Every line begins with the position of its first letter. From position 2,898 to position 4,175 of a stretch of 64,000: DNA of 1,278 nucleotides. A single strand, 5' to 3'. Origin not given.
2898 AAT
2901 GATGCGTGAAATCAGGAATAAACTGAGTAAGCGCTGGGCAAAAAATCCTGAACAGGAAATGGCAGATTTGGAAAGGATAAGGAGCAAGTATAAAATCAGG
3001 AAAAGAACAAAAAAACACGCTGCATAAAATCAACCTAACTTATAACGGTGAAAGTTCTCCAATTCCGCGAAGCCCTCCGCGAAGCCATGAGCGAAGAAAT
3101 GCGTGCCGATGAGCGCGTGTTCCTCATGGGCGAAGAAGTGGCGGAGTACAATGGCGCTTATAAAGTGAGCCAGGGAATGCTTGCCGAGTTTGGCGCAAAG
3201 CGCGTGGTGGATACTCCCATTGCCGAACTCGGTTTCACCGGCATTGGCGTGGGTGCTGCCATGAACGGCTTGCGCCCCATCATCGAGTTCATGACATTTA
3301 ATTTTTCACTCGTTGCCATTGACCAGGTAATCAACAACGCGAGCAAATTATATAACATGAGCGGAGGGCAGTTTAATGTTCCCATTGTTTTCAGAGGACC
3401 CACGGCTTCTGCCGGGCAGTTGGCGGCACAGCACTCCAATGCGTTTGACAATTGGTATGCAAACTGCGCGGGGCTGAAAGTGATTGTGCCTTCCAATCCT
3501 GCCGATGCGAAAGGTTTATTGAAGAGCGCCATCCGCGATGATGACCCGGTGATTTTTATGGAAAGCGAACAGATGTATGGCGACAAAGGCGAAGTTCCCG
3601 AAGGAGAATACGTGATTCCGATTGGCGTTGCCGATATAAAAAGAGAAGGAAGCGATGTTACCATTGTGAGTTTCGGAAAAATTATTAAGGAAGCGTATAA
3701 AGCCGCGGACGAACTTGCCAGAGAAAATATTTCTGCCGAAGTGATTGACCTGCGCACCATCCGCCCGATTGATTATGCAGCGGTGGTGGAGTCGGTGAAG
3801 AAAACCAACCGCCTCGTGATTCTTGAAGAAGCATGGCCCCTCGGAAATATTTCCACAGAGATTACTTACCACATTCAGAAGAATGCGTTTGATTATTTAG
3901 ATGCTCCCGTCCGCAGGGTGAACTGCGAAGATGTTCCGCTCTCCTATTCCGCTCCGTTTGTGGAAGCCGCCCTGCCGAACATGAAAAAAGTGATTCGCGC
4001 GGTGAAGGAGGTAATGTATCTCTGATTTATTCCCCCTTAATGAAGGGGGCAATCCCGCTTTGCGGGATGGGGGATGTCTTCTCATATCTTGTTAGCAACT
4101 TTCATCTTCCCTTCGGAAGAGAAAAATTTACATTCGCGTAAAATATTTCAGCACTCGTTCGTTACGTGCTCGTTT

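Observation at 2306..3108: PIN-domain cassette inserted into the 5' end of pdhB, flanked by a 52 bp perfect direct duplication of the gene start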

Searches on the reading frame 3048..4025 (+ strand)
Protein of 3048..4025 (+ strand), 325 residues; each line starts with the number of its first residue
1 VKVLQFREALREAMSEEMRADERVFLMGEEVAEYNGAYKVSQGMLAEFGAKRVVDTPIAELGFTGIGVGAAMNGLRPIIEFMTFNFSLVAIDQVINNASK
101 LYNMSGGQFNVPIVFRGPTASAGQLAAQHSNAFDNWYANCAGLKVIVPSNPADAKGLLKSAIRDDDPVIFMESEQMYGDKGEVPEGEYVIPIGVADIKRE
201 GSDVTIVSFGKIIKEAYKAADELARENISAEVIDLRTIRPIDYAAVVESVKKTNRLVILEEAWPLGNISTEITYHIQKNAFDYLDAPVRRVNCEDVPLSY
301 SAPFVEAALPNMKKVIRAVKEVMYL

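Call 5: search_protein_families(library=pfam, proteins=[window:3048-4025:+], max_evalue=1)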
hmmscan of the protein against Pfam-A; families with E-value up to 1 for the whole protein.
window:3048-4025:+ (325 aa): 4 families
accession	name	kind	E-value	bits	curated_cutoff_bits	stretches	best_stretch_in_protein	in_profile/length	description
PF02779.29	Transket_pyr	-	3.5e-43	147.7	27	1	4-178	3-173/174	Transketolase, pyrimidine binding domain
PF02780.25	Transketolase_C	-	9.3e-38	129.4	25.9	1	193-314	1-123/124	Transketolase, C-terminal domain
PF17147.9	PFOR_II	-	1.4e-06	29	27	1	203-279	2-81/102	Pyruvate:ferredoxin oxidoreductase core domain II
PF22613.1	Transketolase_C_1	-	0.01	16.5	27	1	200-233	10-43/113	Transketolase-like TK C-terminal domain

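Call 6: search_protein_families(library=ncbifam, proteins=[window:3048-4025:+], max_evalue=1)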
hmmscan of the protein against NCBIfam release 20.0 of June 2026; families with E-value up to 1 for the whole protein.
window:3048-4025:+ (325 aa): 13 families
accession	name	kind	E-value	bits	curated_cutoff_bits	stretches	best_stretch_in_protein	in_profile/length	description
NF008854.0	PRK11892.1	equivalog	1.8e-151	505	454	1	2-324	140-463/464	pyruvate dehydrogenase complex E1 component subunit beta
NF006667.0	PRK09212.1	subfamily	1.5e-148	494.1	321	1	1-324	1-324/327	pyruvate dehydrogenase complex E1 component subunit beta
TIGR00204.1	dxs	equivalog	7.5e-22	77.6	465.95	1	46-295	348-585/616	1-deoxy-D-xylulose-5-phosphate synthase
NF004559.0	PRK05899.2-5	equivalog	2.8e-19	68.8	488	1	7-322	321-623/627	transketolase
NF008968.0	PRK12315.1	subfamily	3.7e-14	51.9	510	1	6-275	281-536/582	1-deoxy-D-xylulose-5-phosphate synthase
NF003933.0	PRK05444.2-2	equivalog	4.4e-12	45.3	395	1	50-293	334-573/606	1-deoxy-D-xylulose-5-phosphate synthase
NF004556.0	PRK05899.2-2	equivalog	2.7e-11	42.5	575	1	136-276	449-593/639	transketolase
NF007201.0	PRK09622.1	equivalog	6.7e-08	31.8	590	1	196-269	262-335/405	2-oxoacid:ferredoxin oxidoreductase subunit alpha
NF006412.0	PRK08659.1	equivalog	5.2e-06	25.9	411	1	197-279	270-350/378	2-oxoacid:acceptor oxidoreductase subunit alpha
NF041170.1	Oxoac_fdxalpha_Archa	equivalog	0.00049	18.5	800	1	200-270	518-588/636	2-oxoacid:ferredoxin oxidoreductase subunit alpha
TIGR03710.1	OAFO_sf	subfamily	0.0029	16.2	482.75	1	198-261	460-522/561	2-oxoacid:acceptor oxidoreductase subunit alpha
TIGR03336.1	IOR_alpha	equivalog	0.031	12.6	650.9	1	200-265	229-291/595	indolepyruvate ferredoxin oxidoreductase subunit alpha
NF007206.0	PRK09627.1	equivalog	0.068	12.1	579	1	197-285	270-356/375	2-oxoglutarate synthase subunit alpha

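Call 9: find_encoding_contigs(protein=window:3048-4025:+, flank=5000, max_places=10)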
Protein window:3048-4025:+ (325 aa): no gene with exactly this product is on record in the collection.

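Call 11: find_encoding_contigs(protein=window:3048-4022:+, flank=5000, max_places=10)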
Protein seq(325 aa) (325 aa): no gene with exactly this product is on record in the collection.

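Call 29: find_homologous_proteins(query=window:3048-4025:+, max_evalue=1e-100)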
Query window:3048-4025:+ (325 aa): 8000 proteins with E <= 1e-100 among 8000 candidates; the best 120 are listed.
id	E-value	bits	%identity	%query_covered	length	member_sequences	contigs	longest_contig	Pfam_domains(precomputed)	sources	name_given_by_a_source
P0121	1.2e-209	713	100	100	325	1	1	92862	PF17147.10,PF02780.26,PF02779.30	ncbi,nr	ncbi:MAG: pyruvate dehydrogenase complex E1 component subunit beta [Bacteroidetes bacterium]|nr:pyru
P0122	1.5e-196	670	93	100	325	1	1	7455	PF17147.10,PF02780.26,PF02779.30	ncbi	-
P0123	4.1e-196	669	92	100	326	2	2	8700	PF17147.10,PF02780.26,PF02779.30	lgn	-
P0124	2.1e-195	666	92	100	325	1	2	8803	PF17147.10,PF02780.26,PF02779.30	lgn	-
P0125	1.7e-193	660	90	100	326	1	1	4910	PF17147.10,PF02780.26,PF02779.30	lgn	-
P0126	9.1e-192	654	90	100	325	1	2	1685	PF17147.10,PF02780.26,PF02779.30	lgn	-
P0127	3.4e-191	652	90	100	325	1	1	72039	PF17147.10,PF02780.26,PF02779.30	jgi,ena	-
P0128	1.4e-190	650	89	100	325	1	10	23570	PF17147.10,PF02780.26,PF02779.30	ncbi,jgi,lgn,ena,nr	ncbi:MAG TPA: pyruvate dehydrogenase complex E1 component subunit beta [Bacteroidia bacterium]|nr:py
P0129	1.5e-190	650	89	100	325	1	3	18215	PF17147.10,PF02780.26,PF02779.30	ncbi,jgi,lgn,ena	jgi:pyruvate dehydrogenase E1 component beta subunit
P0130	1.6e-190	650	90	100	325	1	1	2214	PF17147.10,PF02780.26,PF02779.30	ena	-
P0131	1.8e-190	650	89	100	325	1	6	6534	PF17147.10,PF02780.26,PF02779.30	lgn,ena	-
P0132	6.7e-190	648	89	100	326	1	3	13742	PF17147.10,PF02780.26,PF02779.30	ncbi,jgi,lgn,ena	ncbi:MAG TPA: pyruvate dehydrogenase complex E1 component subunit beta [Bacteroidia bacterium]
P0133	2.0e-189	647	88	100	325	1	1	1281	PF17147.10,PF02780.26,PF02779.30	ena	-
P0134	5.6e-189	645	89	100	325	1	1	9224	PF17147.10,PF02780.26,PF02779.30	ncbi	ncbi:MAG: pyruvate dehydrogenase complex E1 component subunit beta [Bacteroidia bacterium]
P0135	6.4e-189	645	88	100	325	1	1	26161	PF17147.10,PF02780.26,PF02779.30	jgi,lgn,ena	-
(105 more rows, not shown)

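Call 31: find_encoding_contigs(protein=P0122, flank=4000, max_places=3)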
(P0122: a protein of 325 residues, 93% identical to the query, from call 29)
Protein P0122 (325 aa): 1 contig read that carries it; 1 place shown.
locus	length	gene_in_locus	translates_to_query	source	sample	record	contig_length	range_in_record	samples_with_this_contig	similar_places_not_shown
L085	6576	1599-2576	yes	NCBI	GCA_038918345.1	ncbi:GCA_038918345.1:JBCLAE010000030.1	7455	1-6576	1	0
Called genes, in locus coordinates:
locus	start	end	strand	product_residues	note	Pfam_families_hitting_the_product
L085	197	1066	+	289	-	-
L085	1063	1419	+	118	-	PF18962:Por_Secre_tail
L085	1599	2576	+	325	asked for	PF02779:Transket_pyr, PF02780:Transketolase_C, PF17147:PFOR_II (weak)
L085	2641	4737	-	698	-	PF07584:BatA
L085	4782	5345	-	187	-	PF01613:Flavin_Reduct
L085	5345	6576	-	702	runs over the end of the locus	?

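Call 32: find_encoding_contigs(protein=P0124, flank=4000, max_places=3)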
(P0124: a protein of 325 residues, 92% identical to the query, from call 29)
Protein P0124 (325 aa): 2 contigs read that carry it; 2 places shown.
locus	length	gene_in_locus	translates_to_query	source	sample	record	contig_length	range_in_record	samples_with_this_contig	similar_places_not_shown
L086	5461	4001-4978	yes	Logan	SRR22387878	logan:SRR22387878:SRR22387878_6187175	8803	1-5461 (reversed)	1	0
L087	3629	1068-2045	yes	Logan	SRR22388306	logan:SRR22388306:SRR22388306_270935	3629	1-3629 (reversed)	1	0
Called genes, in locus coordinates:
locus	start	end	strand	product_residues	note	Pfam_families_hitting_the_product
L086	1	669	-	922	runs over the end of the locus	PF00082:Peptidase_S8, PF18962:Por_Secre_tail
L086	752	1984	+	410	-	PF18962:Por_Secre_tail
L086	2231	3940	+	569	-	PF06739:SBBP (faint), PF18962:Por_Secre_tail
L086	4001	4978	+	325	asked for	PF02779:Transket_pyr, PF02780:Transketolase_C, PF17147:PFOR_II (weak)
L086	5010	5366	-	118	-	-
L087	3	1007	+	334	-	?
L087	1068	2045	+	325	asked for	PF02779:Transket_pyr, PF02780:Transketolase_C, PF17147:PFOR_II (weak)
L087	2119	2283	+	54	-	-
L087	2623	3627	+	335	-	?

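Call 49: find_encoding_contigs(protein=P0123, flank=3000, max_places=4)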
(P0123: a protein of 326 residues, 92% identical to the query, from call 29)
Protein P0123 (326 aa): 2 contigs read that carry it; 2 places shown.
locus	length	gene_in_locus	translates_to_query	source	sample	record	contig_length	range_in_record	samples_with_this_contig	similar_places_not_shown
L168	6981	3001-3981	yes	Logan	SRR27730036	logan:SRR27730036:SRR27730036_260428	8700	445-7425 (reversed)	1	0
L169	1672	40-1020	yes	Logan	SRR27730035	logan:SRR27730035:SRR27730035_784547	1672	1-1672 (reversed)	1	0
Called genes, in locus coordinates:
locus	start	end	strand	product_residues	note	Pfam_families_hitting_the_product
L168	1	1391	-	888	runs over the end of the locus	?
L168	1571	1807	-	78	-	-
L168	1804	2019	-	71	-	-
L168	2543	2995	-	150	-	PF02152:FolB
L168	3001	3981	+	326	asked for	PF02779:Transket_pyr, PF02780:Transketolase_C, PF17147:PFOR_II (weak)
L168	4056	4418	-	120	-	-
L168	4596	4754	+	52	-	-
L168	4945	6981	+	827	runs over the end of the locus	?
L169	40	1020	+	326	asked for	PF02779:Transket_pyr, PF02780:Transketolase_C, PF17147:PFOR_II (weak)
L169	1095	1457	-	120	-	-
